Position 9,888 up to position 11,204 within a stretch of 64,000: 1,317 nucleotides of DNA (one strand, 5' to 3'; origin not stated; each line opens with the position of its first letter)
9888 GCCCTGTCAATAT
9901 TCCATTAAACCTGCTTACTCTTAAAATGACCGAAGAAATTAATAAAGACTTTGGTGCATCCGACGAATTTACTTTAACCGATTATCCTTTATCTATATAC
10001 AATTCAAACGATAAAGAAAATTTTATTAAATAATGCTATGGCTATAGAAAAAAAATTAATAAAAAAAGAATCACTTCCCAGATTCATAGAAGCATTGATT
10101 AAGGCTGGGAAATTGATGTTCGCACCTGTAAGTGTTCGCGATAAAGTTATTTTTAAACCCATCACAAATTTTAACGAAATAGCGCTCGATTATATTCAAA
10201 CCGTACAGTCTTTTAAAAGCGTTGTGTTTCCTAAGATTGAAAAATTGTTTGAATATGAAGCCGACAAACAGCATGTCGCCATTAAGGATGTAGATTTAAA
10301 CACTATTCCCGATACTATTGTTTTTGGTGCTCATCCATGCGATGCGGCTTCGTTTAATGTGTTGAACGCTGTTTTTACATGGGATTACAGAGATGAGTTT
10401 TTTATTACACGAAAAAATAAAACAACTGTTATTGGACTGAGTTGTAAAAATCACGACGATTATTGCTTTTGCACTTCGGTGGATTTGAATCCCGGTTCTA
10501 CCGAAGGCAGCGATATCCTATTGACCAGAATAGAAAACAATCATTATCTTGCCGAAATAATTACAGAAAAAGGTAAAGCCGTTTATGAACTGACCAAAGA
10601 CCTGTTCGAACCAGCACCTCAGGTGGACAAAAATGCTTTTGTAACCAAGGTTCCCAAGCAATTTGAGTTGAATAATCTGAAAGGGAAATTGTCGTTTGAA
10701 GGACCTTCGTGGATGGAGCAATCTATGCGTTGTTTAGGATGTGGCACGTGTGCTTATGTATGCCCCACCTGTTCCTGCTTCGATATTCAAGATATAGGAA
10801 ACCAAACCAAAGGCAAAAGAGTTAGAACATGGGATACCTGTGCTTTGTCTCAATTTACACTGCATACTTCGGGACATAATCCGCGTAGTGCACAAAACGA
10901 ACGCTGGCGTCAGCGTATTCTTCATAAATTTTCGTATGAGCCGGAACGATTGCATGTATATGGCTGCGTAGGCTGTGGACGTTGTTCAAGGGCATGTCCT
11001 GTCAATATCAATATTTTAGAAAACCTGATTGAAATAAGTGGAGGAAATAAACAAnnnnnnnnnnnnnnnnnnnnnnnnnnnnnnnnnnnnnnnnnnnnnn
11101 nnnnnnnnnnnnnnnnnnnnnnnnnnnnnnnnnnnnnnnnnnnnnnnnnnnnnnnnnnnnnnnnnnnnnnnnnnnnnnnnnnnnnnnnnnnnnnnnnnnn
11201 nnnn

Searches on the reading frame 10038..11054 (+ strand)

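Call 90: search_protein_families(library=pfam, proteins=[window:10038-11054:+], max_evalue=0.00001)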
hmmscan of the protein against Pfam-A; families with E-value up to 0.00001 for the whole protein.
window:10038-11054:+ (339 aa): 8 families
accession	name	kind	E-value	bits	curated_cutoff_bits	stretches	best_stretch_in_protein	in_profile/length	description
PF17179.9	Fer4_22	-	5e-33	114.3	27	1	231-324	1-95/95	4Fe-4S dicluster domain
PF12838.12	Fer4_7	-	4.9e-09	36.9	27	0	297-324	30-52/52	4Fe-4S dicluster domain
PF13183.11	Fer4_8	-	4e-08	34.1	27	1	231-324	4-68/68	4Fe-4S dicluster domain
PF12797.12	Fer4_2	-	1.1e-07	31.7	24.5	0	231-244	9-22/22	4Fe-4S binding domain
PF13237.11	Fer4_10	-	2.2e-07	31.1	25.5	0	309-322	8-21/53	4Fe-4S dicluster domain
PF00037.32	Fer4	-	3.3e-07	30.3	21.1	0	310-323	8-21/24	4Fe-4S binding domain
PF13187.11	Fer4_9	-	3.4e-07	30.6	27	0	310-324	2-16/52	4Fe-4S dicluster domain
PF13534.11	Fer4_17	-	9.8e-07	29.7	22.2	0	221-243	35-57/61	4Fe-4S dicluster domain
